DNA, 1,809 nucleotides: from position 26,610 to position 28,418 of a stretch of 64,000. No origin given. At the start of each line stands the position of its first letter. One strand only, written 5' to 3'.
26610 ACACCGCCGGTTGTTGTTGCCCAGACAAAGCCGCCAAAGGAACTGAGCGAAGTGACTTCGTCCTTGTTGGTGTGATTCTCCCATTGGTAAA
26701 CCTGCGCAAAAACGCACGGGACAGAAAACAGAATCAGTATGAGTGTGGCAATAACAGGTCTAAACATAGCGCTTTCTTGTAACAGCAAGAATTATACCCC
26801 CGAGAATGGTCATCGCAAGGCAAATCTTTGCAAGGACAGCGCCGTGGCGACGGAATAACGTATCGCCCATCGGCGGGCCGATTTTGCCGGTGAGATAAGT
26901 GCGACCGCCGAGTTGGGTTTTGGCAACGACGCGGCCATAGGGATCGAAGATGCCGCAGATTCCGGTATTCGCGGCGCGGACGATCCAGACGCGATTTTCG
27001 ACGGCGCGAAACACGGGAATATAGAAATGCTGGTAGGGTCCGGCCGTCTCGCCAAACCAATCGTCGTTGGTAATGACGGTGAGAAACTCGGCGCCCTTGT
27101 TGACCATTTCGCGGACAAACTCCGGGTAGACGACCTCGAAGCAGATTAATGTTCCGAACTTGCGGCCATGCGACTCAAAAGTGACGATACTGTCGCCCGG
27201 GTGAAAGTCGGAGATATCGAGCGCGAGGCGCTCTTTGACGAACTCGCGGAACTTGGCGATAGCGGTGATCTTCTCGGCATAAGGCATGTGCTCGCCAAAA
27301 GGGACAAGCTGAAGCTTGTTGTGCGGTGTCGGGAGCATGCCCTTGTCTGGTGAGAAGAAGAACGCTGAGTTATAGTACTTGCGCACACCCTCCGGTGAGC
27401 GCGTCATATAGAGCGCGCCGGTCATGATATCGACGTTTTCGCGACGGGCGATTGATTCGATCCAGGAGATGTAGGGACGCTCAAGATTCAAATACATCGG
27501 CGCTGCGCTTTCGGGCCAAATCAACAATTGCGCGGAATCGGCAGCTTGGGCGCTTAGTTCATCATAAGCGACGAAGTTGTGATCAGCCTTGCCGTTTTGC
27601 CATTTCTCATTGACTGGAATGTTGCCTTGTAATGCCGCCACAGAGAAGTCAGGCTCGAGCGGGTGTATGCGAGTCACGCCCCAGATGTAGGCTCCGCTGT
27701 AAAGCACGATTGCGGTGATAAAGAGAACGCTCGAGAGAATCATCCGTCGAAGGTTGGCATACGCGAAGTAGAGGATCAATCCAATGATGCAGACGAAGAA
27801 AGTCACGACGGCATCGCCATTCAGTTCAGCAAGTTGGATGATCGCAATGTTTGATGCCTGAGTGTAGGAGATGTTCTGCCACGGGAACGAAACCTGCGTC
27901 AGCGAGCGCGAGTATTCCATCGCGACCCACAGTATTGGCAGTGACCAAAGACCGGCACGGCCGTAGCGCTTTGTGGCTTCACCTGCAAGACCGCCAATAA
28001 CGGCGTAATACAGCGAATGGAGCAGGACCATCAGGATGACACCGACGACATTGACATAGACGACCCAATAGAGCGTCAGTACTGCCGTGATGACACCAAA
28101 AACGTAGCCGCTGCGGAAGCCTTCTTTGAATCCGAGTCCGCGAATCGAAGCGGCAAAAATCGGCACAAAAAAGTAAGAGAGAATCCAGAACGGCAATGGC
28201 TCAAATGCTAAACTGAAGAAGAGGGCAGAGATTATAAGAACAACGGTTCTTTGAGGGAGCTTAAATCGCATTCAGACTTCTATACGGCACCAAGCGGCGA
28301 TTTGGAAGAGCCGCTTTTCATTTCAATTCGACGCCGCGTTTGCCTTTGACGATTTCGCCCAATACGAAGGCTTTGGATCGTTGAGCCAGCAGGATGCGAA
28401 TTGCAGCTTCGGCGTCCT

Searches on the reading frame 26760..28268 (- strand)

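Call 60: search_protein_families(library=pfam, proteins=[window:26760-28268:-], max_evalue=0.00001)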
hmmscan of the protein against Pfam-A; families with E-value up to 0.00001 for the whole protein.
window:26760-28268:- (502 aa): 2 families
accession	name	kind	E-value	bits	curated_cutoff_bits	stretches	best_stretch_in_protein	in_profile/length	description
PF00795.27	CN_hydrolase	-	5.2e-29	101.8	23.2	1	210-463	2-246/256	Carbon-nitrogen hydrolase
PF20154.4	LNT_N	-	6.1e-25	88.7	27.1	1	14-164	1-158/159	Apolipoprotein N-acyltransferase N-terminal domain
